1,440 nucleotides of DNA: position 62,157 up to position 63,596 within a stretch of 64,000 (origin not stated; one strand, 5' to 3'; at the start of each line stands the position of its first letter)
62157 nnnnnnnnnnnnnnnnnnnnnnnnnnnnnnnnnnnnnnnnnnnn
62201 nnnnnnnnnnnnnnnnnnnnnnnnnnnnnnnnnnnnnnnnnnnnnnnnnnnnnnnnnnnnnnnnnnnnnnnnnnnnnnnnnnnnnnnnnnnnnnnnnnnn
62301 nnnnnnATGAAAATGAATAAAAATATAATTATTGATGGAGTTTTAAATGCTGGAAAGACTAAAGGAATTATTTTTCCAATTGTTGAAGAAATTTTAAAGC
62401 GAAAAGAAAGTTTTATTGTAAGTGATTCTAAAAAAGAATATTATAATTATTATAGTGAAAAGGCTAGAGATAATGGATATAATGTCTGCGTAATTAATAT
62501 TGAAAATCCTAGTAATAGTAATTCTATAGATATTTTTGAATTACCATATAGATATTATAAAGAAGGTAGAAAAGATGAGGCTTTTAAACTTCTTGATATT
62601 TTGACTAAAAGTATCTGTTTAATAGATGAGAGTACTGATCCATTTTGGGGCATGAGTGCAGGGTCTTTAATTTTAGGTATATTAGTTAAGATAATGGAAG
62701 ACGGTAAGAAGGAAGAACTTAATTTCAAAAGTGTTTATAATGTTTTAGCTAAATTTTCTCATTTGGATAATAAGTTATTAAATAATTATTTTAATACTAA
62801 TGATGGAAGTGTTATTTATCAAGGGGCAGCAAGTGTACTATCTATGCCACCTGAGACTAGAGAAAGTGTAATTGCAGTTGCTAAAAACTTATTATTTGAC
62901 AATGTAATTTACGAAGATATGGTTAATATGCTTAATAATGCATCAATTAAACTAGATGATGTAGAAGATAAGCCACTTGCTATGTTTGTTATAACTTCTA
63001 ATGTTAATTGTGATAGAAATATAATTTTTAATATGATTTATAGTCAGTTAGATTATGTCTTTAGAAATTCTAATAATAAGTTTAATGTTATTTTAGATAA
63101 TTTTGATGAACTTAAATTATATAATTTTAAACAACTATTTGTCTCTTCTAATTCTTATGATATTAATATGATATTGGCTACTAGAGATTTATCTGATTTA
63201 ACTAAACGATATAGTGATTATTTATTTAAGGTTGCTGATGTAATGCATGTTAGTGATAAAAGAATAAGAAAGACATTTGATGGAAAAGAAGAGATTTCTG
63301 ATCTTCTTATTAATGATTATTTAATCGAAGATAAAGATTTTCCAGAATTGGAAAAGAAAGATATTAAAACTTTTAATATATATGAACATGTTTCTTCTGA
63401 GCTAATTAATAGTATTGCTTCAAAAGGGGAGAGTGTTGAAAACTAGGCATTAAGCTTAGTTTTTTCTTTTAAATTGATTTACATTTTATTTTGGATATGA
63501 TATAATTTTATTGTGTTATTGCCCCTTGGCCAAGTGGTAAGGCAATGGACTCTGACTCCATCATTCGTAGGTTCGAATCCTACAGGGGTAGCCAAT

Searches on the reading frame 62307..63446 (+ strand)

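Call 93: search_protein_families(library=pfam, proteins=[window:62307-63446:+], max_evalue=0.0001)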
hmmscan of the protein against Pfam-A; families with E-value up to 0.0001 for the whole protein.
window:62307-63446:+ (379 aa): 2 families
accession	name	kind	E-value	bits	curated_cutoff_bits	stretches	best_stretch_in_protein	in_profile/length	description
PF02534.20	T4SS-DNA_transf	-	5.6e-13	49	20.1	1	15-304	55-350/468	Type IV secretory system Conjugative DNA transfer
PF10412.15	TrwB_AAD_bind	-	7.5e-05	22.2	20.5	0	5-137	16-132/387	Type IV secretion-system coupling protein DNA-binding domain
